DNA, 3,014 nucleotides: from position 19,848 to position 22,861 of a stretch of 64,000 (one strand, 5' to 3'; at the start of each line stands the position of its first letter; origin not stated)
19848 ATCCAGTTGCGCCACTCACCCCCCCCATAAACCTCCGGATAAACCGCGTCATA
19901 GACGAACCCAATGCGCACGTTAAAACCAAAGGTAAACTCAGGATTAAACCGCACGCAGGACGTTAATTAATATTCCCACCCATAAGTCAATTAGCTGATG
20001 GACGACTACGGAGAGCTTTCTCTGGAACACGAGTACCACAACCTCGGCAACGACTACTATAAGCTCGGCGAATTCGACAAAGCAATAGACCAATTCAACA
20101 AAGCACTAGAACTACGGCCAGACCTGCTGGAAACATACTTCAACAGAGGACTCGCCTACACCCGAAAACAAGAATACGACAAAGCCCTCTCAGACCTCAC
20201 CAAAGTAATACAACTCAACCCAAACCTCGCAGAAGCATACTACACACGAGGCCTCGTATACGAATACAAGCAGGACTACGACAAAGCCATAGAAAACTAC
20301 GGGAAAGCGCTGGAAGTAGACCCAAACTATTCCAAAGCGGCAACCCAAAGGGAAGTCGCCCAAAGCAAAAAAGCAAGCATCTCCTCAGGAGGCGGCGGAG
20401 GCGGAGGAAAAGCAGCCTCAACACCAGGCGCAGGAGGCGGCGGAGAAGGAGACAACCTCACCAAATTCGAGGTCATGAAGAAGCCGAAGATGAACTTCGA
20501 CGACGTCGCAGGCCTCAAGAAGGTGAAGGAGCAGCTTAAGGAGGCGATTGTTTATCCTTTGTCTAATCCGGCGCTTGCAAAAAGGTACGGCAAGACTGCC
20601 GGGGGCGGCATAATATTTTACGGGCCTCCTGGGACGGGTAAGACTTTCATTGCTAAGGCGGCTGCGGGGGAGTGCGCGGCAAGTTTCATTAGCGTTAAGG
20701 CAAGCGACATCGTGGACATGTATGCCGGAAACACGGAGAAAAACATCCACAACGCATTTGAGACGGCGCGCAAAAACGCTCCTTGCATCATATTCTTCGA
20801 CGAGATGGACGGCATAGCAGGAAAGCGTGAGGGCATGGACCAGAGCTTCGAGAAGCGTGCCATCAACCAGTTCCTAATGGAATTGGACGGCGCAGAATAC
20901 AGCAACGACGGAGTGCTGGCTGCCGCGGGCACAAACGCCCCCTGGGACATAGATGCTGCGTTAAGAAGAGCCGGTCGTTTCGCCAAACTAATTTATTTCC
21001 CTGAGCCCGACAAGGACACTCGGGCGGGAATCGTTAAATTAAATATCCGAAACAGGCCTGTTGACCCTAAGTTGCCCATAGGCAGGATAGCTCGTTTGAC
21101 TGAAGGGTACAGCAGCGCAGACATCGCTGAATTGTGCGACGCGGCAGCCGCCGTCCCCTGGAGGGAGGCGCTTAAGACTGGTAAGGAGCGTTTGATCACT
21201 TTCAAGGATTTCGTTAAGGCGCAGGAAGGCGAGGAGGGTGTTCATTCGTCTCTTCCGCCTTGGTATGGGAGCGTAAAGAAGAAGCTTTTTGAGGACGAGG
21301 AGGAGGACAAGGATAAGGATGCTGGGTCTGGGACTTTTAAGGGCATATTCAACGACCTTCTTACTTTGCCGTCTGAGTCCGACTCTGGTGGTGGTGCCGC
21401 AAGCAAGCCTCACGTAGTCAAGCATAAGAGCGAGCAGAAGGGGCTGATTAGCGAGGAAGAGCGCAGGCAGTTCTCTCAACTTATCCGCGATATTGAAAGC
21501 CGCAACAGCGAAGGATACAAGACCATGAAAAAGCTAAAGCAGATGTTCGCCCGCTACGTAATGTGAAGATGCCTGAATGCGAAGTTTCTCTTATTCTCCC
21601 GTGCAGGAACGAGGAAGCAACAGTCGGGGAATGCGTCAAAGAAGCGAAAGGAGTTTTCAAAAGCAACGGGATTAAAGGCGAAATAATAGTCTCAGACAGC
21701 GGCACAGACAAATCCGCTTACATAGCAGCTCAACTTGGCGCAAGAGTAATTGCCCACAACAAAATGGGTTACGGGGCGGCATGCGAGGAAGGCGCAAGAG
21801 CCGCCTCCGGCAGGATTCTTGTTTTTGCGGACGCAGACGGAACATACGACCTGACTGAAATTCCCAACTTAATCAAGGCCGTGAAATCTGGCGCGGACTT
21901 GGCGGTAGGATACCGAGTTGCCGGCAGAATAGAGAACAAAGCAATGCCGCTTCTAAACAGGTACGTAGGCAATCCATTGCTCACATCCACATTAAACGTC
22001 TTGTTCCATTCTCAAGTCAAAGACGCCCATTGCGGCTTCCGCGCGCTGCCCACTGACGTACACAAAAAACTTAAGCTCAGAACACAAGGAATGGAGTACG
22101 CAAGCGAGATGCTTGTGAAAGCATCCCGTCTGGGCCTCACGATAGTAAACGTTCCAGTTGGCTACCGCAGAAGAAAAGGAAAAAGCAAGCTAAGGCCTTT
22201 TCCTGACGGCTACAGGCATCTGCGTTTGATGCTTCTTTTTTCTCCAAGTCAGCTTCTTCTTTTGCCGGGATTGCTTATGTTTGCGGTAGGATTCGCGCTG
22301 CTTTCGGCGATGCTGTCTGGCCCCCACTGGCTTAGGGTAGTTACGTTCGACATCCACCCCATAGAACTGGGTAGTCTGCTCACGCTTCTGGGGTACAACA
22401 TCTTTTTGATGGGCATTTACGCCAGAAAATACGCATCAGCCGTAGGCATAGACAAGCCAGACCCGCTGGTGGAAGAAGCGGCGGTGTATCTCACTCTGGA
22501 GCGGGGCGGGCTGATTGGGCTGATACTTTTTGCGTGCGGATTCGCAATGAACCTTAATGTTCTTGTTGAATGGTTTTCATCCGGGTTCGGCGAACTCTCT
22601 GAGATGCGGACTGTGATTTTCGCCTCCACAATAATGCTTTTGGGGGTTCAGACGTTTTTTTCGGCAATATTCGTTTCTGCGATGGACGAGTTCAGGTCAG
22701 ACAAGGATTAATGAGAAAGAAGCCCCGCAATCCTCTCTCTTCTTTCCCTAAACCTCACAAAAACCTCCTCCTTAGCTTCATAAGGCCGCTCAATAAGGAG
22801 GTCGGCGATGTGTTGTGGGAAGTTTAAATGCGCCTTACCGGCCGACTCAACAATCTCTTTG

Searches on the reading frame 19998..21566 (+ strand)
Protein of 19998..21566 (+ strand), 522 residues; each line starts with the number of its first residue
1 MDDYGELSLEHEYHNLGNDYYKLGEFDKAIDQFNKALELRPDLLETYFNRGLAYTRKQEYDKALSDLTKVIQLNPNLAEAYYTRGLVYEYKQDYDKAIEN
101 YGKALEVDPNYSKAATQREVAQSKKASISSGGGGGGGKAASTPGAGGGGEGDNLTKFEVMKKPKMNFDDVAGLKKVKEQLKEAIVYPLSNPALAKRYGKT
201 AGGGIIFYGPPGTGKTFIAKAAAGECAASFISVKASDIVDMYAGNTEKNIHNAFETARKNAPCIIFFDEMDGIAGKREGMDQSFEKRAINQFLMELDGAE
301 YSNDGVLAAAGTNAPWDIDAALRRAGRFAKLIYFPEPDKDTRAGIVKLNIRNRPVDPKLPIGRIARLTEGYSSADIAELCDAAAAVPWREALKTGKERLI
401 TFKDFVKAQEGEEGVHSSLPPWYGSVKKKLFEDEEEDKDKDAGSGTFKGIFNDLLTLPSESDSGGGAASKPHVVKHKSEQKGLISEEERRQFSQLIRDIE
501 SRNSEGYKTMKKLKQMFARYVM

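Call 77: search_protein_families(library=pfam, proteins=[window:19998-21566:+], max_evalue=0.01)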
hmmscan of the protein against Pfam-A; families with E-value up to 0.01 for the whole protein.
window:19998-21566:+ (522 aa): 30 families (the best 25 are shown)
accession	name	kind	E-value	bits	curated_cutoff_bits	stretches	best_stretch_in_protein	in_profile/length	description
PF00004.35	AAA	-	1.9e-39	135.5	21.2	1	205-335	1-130/131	ATPase family associated with various cellular activities (AAA)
PF00515.34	TPR_1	-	2.2e-31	106.8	27.8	3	78-111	1-34/34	Tetratricopeptide repeat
PF07719.23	TPR_2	-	6.8e-28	94.9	27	3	78-111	1-34/34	Tetratricopeptide repeat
PF13414.12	TPR_11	-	4.2e-25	87.6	26.8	3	17-57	1-41/42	TPR repeat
PF13181.12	TPR_8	-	2.9e-21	74.2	25.7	3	78-111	1-34/34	Tetratricopeptide repeat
PF13424.12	TPR_12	-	5e-16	59.1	30.1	2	13-72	6-73/77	Tetratricopeptide repeat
PF13431.12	TPR_17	-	4.5e-12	45.7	24.4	2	68-99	3-34/34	Tetratricopeptide repeat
PF13432.12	TPR_16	-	1.4e-11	45.1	32.7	1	15-76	2-63/65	Tetratricopeptide repeat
PF13428.12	TPR_14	-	2.9e-10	40.2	23.5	1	12-50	3-41/44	Tetratricopeptide repeat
PF13371.12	TPR_9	-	3e-10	40.4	35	2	53-119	4-70/73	Tetratricopeptide repeat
PF13174.12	TPR_6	-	6.1e-10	39.5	26.3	0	46-76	2-32/33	Tetratricopeptide repeat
PF17862.7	AAA_lid_3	-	1.8e-07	31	27.2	1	362-404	5-42/45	AAA+ lid domain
PF13176.12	TPR_7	-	3e-07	30.4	27.9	0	13-44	2-33/36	Tetratricopeptide repeat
PF13374.12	TPR_10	-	2.4e-06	27.8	27.5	1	13-40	5-32/42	Tetratricopeptide repeat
PF14559.12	TPR_19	-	1.3e-05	25.9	25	0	92-115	5-28/68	Tetratricopeptide repeat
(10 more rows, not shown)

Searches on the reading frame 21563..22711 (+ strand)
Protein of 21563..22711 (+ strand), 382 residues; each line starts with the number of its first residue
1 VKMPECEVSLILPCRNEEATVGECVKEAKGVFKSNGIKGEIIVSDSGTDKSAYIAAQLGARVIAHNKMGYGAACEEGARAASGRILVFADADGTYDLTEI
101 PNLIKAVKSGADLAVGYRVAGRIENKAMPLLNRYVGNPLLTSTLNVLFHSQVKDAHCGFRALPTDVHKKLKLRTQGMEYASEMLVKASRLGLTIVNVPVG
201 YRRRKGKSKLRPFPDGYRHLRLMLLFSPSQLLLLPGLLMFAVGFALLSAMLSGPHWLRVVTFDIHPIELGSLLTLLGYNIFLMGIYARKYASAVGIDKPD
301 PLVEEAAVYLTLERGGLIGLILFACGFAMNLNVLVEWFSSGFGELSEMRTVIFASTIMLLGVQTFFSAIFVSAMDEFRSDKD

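Call 77: search_protein_families(library=pfam, proteins=[window:21563-22711:+], max_evalue=0.01)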
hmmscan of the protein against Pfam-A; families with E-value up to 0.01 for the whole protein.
window:21563-22711:+ (382 aa): 1 family
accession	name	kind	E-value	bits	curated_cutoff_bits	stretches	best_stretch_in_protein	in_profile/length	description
PF00535.33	Glycos_transf_2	-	1.2e-20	74.6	23.3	1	9-170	1-167/168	Glycosyl transferase family 2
